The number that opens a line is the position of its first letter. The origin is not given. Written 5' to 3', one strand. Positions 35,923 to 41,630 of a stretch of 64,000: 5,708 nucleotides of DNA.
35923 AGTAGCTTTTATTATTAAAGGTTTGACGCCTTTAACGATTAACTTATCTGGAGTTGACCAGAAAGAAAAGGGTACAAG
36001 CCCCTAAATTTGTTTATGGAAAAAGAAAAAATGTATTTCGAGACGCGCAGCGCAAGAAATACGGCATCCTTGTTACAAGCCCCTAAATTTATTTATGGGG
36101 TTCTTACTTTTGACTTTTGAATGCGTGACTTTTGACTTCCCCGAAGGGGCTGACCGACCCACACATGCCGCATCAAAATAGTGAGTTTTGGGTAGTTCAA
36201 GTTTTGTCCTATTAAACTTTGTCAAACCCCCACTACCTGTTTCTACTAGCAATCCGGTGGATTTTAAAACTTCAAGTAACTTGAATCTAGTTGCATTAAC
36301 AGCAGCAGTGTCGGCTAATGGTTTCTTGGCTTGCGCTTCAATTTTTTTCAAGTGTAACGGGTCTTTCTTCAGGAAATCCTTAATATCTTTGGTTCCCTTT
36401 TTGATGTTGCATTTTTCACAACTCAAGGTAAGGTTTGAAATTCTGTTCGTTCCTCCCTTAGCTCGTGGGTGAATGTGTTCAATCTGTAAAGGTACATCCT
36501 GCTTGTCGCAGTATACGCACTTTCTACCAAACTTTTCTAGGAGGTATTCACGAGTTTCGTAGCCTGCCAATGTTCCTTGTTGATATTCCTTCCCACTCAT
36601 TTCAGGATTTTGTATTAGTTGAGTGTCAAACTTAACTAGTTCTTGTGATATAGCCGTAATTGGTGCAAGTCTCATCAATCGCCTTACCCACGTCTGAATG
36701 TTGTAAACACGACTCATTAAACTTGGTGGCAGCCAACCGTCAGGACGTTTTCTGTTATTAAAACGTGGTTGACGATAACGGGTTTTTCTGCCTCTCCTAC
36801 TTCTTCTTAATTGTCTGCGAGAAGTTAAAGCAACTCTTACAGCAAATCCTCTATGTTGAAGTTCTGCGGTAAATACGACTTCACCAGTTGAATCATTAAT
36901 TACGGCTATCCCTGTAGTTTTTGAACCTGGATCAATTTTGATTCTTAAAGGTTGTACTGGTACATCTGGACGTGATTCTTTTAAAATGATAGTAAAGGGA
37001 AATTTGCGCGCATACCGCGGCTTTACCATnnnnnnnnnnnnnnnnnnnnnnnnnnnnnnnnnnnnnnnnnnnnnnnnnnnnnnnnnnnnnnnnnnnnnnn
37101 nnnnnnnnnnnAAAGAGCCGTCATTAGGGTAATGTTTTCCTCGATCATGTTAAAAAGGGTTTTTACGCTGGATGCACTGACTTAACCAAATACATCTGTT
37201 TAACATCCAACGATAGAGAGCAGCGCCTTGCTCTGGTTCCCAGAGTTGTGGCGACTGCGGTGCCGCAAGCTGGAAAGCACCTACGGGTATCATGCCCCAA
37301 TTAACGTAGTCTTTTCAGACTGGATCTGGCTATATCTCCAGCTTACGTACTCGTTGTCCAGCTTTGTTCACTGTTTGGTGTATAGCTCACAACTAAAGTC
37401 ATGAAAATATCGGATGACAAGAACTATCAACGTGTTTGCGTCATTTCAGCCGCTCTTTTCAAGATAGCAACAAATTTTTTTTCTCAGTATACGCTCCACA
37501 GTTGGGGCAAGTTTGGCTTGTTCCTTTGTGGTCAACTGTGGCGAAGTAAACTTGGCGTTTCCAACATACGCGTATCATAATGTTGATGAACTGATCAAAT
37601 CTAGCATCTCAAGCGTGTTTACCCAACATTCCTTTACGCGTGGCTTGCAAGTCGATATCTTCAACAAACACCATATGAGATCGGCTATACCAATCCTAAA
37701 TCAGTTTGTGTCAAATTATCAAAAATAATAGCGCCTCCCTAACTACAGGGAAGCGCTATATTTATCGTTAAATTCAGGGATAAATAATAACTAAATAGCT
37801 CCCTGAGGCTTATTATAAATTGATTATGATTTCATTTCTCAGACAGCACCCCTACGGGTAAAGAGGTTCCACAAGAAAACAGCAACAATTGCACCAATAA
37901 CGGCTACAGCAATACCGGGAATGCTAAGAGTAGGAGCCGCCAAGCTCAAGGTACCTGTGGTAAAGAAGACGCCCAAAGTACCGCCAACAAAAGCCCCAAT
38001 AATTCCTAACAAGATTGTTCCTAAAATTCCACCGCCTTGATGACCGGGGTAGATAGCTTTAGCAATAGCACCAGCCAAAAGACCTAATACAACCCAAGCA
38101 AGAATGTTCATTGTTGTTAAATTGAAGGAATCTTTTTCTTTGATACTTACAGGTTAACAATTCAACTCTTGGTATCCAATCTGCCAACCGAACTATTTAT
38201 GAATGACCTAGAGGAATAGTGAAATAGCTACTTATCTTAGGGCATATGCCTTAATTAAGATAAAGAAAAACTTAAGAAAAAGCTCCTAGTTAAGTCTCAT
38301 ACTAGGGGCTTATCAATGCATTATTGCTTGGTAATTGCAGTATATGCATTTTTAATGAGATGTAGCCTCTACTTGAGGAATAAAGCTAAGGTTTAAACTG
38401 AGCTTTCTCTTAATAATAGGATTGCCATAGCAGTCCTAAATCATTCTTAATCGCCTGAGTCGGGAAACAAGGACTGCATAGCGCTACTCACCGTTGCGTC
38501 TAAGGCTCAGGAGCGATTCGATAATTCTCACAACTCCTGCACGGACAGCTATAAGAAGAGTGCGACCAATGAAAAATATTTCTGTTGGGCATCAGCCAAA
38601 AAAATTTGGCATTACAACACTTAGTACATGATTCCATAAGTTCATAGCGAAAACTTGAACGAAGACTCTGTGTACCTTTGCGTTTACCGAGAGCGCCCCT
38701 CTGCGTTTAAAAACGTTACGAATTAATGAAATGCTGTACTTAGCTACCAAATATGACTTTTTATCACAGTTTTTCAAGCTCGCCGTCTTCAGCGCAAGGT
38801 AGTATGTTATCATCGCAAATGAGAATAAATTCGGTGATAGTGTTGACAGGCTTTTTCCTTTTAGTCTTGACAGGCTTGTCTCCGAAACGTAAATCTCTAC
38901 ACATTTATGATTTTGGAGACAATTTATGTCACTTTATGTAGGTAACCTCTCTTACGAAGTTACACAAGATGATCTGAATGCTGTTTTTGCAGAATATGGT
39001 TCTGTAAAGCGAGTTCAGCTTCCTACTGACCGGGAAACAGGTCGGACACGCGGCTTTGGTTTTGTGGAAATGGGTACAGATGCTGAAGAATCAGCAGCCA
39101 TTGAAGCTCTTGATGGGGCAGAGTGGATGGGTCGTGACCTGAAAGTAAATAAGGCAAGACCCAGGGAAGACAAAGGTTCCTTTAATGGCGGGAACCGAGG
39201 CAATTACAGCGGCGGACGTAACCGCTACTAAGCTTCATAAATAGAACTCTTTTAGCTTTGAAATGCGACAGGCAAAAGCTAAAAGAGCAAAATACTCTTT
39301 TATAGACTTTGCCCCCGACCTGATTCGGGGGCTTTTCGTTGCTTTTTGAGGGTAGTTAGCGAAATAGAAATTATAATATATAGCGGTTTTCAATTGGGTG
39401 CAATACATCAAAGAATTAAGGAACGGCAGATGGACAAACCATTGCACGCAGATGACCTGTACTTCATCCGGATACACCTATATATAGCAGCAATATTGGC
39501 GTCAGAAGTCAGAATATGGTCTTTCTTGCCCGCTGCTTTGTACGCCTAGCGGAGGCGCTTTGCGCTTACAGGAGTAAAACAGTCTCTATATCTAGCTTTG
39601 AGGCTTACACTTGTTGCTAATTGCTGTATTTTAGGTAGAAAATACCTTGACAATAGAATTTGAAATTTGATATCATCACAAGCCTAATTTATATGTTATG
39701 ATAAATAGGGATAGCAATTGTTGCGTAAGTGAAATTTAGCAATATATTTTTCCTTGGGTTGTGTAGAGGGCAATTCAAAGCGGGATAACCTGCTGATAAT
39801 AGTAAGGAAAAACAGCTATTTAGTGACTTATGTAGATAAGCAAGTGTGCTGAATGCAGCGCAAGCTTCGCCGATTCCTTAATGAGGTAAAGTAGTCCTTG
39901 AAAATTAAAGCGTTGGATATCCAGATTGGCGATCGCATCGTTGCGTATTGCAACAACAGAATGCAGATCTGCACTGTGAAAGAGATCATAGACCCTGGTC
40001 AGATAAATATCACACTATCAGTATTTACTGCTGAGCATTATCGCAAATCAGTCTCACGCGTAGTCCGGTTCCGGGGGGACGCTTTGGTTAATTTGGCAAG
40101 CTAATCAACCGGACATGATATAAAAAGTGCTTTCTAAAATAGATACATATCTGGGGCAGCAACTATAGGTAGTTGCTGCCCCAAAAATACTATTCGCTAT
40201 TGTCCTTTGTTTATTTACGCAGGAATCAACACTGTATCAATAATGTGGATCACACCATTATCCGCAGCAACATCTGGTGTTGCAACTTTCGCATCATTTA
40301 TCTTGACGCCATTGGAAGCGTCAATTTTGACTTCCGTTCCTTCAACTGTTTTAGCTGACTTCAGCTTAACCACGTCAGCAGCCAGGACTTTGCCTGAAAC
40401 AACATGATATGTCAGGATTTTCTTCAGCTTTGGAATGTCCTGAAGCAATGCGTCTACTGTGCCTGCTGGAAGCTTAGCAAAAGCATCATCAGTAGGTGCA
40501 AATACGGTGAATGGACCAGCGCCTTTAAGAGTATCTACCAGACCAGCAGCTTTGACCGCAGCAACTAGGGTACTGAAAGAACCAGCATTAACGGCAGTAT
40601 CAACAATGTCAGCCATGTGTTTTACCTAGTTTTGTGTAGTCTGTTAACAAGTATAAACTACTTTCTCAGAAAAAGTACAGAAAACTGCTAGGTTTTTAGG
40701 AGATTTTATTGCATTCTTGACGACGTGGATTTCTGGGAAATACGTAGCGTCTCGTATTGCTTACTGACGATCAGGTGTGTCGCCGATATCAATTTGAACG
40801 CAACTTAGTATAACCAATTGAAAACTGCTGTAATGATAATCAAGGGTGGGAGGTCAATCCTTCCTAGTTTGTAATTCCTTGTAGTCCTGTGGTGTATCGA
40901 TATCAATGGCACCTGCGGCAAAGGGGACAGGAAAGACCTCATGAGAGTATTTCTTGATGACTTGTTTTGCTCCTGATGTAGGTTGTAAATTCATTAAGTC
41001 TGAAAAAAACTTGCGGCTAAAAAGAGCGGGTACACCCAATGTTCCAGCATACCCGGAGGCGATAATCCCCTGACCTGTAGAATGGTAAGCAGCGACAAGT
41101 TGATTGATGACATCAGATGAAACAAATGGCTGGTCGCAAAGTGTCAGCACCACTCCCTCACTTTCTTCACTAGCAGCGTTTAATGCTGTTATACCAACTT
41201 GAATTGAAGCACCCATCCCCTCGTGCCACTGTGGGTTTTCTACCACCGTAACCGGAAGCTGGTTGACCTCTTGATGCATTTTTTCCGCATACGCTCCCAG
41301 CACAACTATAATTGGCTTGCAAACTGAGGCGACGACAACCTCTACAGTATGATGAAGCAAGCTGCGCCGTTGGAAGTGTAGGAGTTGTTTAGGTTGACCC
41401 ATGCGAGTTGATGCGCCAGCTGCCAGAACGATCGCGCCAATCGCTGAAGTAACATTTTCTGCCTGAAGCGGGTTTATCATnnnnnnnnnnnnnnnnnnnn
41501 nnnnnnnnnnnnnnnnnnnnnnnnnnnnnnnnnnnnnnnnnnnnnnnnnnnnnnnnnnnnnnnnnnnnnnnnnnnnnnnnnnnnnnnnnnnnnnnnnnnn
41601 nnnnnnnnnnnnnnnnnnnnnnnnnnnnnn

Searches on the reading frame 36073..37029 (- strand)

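Call 52: search_protein_families(library=pfam, proteins=[window:36073-37029:-], max_evalue=0.00001)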
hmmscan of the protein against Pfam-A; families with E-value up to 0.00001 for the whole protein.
window:36073-37029:- (318 aa): 3 families
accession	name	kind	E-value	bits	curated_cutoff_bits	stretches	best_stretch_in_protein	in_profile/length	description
PF14239.11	RRXRR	-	3.6e-59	200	25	1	5-152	29-174/174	RRXRR protein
PF14279.12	HNH_5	-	2e-12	47.2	27.5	1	171-216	1-48/56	HNH endonuclease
PF01844.29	HNH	-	6.1e-12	45.9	21.4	1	171-213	1-46/47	HNH endonuclease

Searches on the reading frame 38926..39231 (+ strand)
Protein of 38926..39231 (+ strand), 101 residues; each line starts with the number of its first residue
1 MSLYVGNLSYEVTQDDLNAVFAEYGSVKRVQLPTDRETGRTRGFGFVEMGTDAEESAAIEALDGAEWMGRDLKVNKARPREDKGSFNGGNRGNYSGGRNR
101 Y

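Call 60: search_protein_families(library=pfam, proteins=[window:38926-39231:+], max_evalue=0.01)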
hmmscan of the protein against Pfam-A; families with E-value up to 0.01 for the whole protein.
window:38926-39231:+ (101 aa): 3 families
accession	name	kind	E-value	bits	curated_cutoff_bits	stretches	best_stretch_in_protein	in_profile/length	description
PF00076.28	RRM_1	-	2.2e-21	75.9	20.7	1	3-73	1-70/70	RNA recognition motif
PF13893.12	RRM_5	-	0.002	18.2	27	1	11-76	38-98/125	RNA recognition motif. (a.k.a. RRM, RBD, or RNP domain)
PF16842.11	RRM_occluded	-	0.0036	17.6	30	1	3-74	4-70/79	Occluded RNA-recognition motif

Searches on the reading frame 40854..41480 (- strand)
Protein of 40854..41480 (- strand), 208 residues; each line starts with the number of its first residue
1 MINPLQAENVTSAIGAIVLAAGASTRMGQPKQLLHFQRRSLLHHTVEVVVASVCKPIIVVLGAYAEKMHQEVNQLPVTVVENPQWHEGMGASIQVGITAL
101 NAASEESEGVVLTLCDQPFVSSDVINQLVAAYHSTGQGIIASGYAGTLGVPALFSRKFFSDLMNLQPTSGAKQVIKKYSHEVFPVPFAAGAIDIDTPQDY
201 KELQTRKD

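Call 52: search_protein_families(library=pfam, proteins=[window:40854-41480:-], max_evalue=0.00001)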
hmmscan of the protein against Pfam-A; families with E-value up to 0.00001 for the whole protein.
window:40854-41480:- (208 aa): 2 families
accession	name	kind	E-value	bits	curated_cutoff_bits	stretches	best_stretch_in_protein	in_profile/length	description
PF12804.13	NTP_transf_3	-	3.9e-39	134.9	27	1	16-180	1-158/160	MobA-like NTP transferase domain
PF01128.25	IspD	-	1.6e-09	38.3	27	1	16-141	3-126/221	2-C-methyl-D-erythritol 4-phosphate cytidylyltransferase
